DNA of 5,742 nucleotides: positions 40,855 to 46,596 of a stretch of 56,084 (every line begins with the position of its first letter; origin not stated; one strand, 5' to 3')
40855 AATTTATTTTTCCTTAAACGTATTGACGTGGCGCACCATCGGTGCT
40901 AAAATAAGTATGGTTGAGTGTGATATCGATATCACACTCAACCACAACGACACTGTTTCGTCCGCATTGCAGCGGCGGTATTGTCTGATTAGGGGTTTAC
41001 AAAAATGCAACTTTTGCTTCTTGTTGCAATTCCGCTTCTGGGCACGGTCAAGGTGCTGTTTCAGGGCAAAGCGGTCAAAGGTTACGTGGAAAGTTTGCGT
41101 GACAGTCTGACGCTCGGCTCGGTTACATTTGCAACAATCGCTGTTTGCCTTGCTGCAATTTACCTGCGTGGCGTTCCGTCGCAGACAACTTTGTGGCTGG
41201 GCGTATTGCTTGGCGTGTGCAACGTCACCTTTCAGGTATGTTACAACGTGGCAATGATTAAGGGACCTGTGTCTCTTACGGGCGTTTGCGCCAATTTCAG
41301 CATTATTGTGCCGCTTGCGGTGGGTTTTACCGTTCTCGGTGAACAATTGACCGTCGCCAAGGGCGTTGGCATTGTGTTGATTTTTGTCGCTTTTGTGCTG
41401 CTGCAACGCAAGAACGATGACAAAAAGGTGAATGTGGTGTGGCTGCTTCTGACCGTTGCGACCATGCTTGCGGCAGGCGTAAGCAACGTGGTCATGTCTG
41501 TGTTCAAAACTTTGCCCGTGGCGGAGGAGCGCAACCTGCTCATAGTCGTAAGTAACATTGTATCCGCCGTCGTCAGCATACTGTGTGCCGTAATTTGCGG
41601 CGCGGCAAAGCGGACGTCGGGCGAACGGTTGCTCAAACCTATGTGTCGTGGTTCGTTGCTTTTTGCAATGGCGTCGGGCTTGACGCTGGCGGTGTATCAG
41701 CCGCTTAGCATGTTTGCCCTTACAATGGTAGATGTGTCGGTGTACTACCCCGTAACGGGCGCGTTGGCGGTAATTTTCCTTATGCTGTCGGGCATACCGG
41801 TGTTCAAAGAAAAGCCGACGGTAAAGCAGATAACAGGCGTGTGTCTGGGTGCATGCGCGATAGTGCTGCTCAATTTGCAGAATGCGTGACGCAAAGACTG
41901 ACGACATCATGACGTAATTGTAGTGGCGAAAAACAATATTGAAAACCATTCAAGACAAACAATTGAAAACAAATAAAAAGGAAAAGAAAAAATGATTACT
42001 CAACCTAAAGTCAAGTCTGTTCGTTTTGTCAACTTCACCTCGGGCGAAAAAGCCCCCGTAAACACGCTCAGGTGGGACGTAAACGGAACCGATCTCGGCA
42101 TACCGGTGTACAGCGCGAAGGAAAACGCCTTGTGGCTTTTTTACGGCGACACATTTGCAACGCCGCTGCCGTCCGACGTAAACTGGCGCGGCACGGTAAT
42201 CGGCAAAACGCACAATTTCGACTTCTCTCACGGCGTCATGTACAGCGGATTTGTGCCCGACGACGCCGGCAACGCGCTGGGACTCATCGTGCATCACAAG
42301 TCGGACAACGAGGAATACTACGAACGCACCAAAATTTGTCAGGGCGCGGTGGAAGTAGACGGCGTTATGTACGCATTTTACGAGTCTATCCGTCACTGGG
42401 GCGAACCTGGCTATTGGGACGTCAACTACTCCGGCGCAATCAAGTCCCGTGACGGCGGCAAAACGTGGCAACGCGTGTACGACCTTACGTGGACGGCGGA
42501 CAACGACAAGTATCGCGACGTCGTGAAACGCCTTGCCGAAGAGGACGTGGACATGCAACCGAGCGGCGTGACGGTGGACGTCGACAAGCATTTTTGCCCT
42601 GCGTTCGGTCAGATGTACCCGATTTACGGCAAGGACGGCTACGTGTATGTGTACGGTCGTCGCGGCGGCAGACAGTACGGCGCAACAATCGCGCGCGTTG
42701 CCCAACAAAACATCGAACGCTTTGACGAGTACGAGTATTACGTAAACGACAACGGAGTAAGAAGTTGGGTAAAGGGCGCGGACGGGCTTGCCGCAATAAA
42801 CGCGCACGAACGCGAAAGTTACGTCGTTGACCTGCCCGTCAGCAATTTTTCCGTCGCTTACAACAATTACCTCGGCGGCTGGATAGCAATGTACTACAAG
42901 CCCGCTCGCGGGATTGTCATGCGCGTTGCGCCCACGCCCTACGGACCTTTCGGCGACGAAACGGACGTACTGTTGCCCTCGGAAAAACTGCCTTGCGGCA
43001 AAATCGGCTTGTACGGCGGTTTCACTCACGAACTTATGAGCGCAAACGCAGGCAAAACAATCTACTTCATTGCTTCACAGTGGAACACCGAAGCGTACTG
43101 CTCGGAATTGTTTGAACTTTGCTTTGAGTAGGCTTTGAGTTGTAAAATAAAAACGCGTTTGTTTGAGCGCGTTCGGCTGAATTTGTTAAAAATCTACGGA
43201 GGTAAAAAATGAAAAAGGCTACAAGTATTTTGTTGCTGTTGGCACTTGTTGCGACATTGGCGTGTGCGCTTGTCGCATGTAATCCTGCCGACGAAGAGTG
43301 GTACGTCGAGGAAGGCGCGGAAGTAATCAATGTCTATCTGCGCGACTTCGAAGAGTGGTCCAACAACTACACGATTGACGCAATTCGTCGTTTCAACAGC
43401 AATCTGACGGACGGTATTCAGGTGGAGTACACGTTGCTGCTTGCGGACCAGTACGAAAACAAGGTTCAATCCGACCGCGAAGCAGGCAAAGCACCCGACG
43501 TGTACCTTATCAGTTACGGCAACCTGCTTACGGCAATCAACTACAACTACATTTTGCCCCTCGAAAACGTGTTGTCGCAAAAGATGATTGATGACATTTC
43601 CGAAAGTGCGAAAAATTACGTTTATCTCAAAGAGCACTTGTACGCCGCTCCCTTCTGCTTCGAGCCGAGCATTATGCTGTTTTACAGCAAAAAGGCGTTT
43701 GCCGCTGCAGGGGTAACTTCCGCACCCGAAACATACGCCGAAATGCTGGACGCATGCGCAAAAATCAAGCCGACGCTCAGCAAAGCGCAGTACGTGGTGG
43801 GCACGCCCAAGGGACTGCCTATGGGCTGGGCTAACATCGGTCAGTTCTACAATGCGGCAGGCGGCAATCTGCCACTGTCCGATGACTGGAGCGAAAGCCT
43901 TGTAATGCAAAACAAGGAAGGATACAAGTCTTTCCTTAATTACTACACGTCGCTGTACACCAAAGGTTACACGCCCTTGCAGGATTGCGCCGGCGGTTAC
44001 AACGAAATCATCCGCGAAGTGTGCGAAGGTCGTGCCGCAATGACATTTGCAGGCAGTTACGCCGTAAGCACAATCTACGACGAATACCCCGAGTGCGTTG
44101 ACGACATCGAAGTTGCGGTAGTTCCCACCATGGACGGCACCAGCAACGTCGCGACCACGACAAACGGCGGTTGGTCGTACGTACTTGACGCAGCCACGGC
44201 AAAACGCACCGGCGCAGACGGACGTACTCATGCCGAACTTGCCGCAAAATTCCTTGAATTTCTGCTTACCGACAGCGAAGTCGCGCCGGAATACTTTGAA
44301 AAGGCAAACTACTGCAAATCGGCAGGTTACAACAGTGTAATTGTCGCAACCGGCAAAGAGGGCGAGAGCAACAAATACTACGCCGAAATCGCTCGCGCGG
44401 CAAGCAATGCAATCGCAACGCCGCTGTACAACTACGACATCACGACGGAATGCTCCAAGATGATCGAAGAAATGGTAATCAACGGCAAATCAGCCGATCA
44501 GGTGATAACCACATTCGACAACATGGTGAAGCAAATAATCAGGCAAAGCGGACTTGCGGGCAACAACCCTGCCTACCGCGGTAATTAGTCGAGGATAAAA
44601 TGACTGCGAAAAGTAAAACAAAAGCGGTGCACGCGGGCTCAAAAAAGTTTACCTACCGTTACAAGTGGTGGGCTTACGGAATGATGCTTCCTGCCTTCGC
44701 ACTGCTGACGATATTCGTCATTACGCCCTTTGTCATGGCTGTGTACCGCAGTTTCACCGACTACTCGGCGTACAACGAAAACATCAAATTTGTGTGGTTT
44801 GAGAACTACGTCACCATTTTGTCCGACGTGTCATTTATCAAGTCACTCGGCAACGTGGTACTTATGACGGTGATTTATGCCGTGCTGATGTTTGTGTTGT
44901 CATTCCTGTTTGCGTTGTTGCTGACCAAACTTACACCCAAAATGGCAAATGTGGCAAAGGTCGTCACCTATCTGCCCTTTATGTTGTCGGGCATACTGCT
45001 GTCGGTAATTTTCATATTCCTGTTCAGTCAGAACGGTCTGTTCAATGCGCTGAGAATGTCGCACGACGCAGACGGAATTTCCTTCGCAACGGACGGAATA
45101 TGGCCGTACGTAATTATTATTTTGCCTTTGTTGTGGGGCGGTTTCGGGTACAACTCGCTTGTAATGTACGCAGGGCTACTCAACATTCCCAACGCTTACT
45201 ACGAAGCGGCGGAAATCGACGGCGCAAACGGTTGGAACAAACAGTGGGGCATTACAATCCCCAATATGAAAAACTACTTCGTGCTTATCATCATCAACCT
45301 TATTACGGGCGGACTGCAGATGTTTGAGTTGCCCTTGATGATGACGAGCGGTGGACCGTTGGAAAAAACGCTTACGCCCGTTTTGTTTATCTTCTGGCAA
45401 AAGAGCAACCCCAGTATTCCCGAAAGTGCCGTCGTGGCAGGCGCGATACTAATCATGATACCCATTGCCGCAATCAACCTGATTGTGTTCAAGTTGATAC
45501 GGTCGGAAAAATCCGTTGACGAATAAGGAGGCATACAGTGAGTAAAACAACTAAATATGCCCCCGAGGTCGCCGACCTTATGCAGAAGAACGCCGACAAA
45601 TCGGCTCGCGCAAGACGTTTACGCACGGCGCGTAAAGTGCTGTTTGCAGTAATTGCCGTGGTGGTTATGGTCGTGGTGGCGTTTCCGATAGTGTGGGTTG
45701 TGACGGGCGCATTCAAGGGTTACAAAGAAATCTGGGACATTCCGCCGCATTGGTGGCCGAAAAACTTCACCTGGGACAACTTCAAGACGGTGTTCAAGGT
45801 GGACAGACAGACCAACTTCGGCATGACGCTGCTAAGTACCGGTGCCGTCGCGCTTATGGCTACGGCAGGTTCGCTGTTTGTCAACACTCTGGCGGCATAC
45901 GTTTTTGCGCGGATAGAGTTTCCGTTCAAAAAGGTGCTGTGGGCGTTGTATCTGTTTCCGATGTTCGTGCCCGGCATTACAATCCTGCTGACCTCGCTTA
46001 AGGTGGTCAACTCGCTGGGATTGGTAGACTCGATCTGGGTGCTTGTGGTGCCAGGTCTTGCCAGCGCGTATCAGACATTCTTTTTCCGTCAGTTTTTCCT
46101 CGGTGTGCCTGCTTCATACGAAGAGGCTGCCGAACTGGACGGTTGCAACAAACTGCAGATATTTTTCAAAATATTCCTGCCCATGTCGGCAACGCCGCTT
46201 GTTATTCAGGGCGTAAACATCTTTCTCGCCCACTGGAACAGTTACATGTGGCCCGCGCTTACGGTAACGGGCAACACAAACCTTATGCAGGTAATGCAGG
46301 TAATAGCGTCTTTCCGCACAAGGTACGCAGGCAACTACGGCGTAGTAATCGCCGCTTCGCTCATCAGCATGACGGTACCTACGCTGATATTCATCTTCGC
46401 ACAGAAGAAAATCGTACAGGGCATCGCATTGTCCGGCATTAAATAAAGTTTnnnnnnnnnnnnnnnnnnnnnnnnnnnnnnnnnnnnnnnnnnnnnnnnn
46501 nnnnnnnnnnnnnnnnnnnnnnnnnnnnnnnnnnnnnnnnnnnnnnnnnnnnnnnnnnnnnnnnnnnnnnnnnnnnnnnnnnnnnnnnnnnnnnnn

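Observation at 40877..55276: Firmicute locus combining three DUF4185 (GH183-like) enzymes, a GH172 enzyme, an ABC importer, a multi-CBM surface protein, LacI, an A5P isomerase and a pentose kinase: putative D-arabinofuranoside (D-arabinan) utilisation system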

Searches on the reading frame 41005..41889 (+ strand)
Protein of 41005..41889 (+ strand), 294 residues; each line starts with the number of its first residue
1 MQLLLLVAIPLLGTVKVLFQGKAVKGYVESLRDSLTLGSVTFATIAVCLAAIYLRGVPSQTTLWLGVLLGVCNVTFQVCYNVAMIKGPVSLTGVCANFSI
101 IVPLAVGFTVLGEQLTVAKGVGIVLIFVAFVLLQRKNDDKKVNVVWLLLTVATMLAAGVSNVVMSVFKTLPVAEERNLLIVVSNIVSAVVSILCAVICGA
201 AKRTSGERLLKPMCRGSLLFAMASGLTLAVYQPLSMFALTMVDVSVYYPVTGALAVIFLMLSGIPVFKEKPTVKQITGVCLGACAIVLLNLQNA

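Call 3: search_protein_families(library=pfam, proteins=[window:41005-41889:+], max_evalue=0.01)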
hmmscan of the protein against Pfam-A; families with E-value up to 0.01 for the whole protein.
window:41005-41889:+ (294 aa): 1 family
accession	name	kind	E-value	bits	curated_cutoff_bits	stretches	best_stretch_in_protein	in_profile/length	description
PF00892.27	EamA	-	1.8e-10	41.7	28.2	2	34-133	32-133/135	EamA-like transporter family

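Call 5: search_protein_families(library=ncbifam, proteins=[window:41005-41889:+], max_evalue=0.01)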
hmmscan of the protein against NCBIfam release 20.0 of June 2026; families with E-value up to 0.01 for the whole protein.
window:41005-41889:+ (294 aa): 2 families
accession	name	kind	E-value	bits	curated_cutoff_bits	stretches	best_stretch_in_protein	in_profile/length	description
TIGR03340.1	phn_DUF6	hypoth_equivalog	2.4e-07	30.7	288.15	1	60-282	60-274/281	phosphonate utilization associated putative membrane protein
NF051482.1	EbrB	exception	0.0068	17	160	0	231-291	44-103/105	SMR family multidrug efflux transporter EbrB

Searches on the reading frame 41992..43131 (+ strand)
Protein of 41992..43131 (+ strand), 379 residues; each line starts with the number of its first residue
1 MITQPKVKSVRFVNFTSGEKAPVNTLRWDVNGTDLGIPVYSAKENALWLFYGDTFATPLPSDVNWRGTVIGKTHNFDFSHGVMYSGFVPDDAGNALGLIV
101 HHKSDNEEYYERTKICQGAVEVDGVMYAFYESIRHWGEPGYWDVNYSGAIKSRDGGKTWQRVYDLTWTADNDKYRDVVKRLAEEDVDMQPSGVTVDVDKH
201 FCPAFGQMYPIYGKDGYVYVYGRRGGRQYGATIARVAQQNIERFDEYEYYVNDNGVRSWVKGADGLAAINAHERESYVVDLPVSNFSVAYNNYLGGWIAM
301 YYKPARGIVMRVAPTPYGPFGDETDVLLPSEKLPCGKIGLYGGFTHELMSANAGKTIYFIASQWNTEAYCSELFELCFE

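Call 3: search_protein_families(library=pfam, proteins=[window:41992-43131:+], max_evalue=0.01)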
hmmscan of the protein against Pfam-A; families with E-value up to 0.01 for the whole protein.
window:41992-43131:+ (379 aa): 1 family
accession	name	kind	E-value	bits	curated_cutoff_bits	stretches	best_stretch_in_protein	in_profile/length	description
PF13810.12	DUF4185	-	5.1e-59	200.4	39.5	1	24-369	5-303/309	Domain of unknown function (DUF4185)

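Call 5: search_protein_families(library=ncbifam, proteins=[window:41992-43131:+], max_evalue=0.01)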
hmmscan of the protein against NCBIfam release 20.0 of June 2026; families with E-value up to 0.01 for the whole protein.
window:41992-43131:+ (379 aa): 0 families

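Call 53: search_solved_structures(query=window:41992-43131:+, show_alignments=1, max_evalue=0.001)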
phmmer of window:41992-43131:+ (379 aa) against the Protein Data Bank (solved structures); distinct sequences matched with E-value up to 0.001: 2.
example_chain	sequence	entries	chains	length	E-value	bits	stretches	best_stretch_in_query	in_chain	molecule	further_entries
8hhv_A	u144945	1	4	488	2.7e-22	82.5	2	14-168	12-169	endo-alpha-D-arabinanase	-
8ic1_A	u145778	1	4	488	8.1e-22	80.9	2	14-168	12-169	endo-alpha-D-arabinanase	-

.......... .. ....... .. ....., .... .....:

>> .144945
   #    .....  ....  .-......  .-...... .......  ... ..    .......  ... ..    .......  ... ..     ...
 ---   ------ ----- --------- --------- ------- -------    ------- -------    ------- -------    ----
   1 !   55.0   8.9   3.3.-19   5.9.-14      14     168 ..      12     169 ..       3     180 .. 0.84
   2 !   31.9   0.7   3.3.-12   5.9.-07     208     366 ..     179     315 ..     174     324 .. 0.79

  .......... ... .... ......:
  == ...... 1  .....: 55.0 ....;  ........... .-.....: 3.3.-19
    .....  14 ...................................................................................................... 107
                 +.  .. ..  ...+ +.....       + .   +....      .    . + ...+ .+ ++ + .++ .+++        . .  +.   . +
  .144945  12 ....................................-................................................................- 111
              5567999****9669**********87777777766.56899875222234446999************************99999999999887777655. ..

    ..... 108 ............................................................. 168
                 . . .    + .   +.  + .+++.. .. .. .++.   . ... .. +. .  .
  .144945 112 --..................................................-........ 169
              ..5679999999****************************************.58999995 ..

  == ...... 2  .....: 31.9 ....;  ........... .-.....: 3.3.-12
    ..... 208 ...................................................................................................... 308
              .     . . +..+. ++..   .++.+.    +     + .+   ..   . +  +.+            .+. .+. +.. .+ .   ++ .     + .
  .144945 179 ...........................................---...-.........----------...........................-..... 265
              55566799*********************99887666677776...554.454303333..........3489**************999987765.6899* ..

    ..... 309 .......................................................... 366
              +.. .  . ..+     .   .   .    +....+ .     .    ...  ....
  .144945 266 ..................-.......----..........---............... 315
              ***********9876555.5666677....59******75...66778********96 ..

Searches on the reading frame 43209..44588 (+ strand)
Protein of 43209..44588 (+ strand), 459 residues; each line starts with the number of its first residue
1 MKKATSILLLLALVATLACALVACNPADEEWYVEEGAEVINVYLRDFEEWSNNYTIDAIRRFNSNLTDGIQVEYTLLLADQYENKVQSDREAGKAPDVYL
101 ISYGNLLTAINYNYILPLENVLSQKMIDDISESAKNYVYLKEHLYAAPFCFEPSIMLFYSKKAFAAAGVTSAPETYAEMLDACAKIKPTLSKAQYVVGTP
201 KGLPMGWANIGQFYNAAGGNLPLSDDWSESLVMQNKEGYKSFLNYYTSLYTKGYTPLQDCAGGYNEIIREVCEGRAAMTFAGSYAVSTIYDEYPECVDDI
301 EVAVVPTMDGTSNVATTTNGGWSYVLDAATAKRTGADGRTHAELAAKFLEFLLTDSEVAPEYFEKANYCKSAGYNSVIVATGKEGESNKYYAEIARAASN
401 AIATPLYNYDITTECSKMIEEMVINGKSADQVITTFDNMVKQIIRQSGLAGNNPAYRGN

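Call 3: search_protein_families(library=pfam, proteins=[window:43209-44588:+], max_evalue=0.01)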
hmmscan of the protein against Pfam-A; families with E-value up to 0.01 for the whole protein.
window:43209-44588:+ (459 aa): 2 families
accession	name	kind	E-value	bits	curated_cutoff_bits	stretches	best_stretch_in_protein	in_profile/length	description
PF13416.11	SBP_bac_8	-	2.4e-23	83.8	27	1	59-364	3-254/279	Bacterial extracellular solute-binding protein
PF01547.30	SBP_bac_1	-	1.3e-21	78.4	26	1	69-356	23-304/307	Bacterial extracellular solute-binding protein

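Call 5: search_protein_families(library=ncbifam, proteins=[window:43209-44588:+], max_evalue=0.01)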
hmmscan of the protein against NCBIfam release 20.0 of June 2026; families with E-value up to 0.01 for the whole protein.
window:43209-44588:+ (459 aa): 1 family
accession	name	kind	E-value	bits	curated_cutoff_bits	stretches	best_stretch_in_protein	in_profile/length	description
TIGR03850.1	bind_CPR_0540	equivalog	1.1e-06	27.6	299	1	9-187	5-192/437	carbohydrate ABC transporter substrate-binding protein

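Call 86: search_solved_structures(query=window:43209-44588:+, show_alignments=0, max_evalue=0.001)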
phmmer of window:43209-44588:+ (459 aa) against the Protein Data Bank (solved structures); distinct sequences matched with E-value up to 0.001: 13.
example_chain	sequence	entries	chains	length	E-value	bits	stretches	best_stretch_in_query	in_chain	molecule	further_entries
5ci5_A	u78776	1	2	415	2e-14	56.6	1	68-334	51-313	Extracellular solute-binding protein family 1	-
8art_A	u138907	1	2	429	1.5e-11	47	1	12-354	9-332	Putative secreted maltose-binding protein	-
7eho_A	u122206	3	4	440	3.6e-10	42.5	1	84-324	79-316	Chitin oligosaccharide binding protein NagB2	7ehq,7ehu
5u2p_A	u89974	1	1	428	1.3e-07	34.1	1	65-316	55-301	Sugar ABC transporter substrate-binding protein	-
4rya_A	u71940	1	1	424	2.1e-06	30.1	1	68-324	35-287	ABC transporter substrate binding protein (Sorbitol)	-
3zkk_A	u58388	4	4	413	8.6e-06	28.1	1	66-191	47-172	XOS BINDING PROTEIN | PUTATIVE SUGAR TRANSPORTER SOLUTE-BINDING PROTEIN | SUGAR TRANSPORTER SOLUTE-BINDING PROTEIN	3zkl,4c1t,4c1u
3vxb_A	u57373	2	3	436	3.5e-05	26.1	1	70-336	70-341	Putative sugar-binding lipoprotein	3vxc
2z8d_A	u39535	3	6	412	9.8e-05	24.6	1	55-248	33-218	Galacto-N-biose/lacto-N-biose I transporter substrate-binding protein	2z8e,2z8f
4qrz_A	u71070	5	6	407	0.00015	24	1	58-188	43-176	ABC-TYPE SUGAR TRANSPORTER | ABC transporter, substrate binding protein (Sugar)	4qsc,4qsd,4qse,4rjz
9xor_A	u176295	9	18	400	0.00022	23.4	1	117-188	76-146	maltose-binding protein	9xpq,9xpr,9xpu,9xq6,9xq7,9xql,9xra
6rjy_A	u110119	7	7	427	0.00034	22.8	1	59-189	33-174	Arabino-oligosaccharids-binding protein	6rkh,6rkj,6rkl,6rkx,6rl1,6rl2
1elj_A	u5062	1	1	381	0.00046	22.4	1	82-289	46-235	MALTODEXTRIN-BINDING PROTEIN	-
6x84_A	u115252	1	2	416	0.00099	21.3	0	142-369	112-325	sn-glycerol-3-phosphate-binding periplasmic protein UgpB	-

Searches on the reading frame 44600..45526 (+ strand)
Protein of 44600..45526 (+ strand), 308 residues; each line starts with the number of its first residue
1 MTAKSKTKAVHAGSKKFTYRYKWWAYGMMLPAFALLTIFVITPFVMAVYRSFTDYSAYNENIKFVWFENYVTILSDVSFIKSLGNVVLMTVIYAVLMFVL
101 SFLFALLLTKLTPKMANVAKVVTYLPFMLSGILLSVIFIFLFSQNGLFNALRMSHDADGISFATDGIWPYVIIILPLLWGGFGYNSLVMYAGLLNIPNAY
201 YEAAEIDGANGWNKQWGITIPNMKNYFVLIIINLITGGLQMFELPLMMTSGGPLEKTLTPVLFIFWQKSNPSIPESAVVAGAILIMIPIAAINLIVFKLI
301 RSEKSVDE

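Call 3: search_protein_families(library=pfam, proteins=[window:44600-45526:+], max_evalue=0.01)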
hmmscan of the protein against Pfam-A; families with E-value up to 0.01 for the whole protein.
window:44600-45526:+ (308 aa): 1 family
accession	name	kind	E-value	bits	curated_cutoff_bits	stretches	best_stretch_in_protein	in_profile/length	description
PF00528.27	BPD_transp_1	-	2.1e-14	54.1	26.4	1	118-297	19-175/184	Binding-protein-dependent transport system inner membrane component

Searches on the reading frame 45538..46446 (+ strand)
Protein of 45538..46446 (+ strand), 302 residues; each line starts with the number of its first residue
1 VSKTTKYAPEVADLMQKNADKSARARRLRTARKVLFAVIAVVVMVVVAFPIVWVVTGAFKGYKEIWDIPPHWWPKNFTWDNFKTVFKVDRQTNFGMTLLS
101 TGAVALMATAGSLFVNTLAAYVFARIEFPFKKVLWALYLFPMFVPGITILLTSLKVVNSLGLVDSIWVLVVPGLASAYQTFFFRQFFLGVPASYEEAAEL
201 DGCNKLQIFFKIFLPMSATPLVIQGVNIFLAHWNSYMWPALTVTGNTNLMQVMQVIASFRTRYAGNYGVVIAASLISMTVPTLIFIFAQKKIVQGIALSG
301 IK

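Call 3: search_protein_families(library=pfam, proteins=[window:45538-46446:+], max_evalue=0.01)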
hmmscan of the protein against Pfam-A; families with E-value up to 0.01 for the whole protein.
window:45538-46446:+ (302 aa): 1 family
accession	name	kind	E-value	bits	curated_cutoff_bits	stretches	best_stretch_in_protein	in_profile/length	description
PF00528.27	BPD_transp_1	-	1.3e-13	51.5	26.4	1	119-288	4-175/184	Binding-protein-dependent transport system inner membrane component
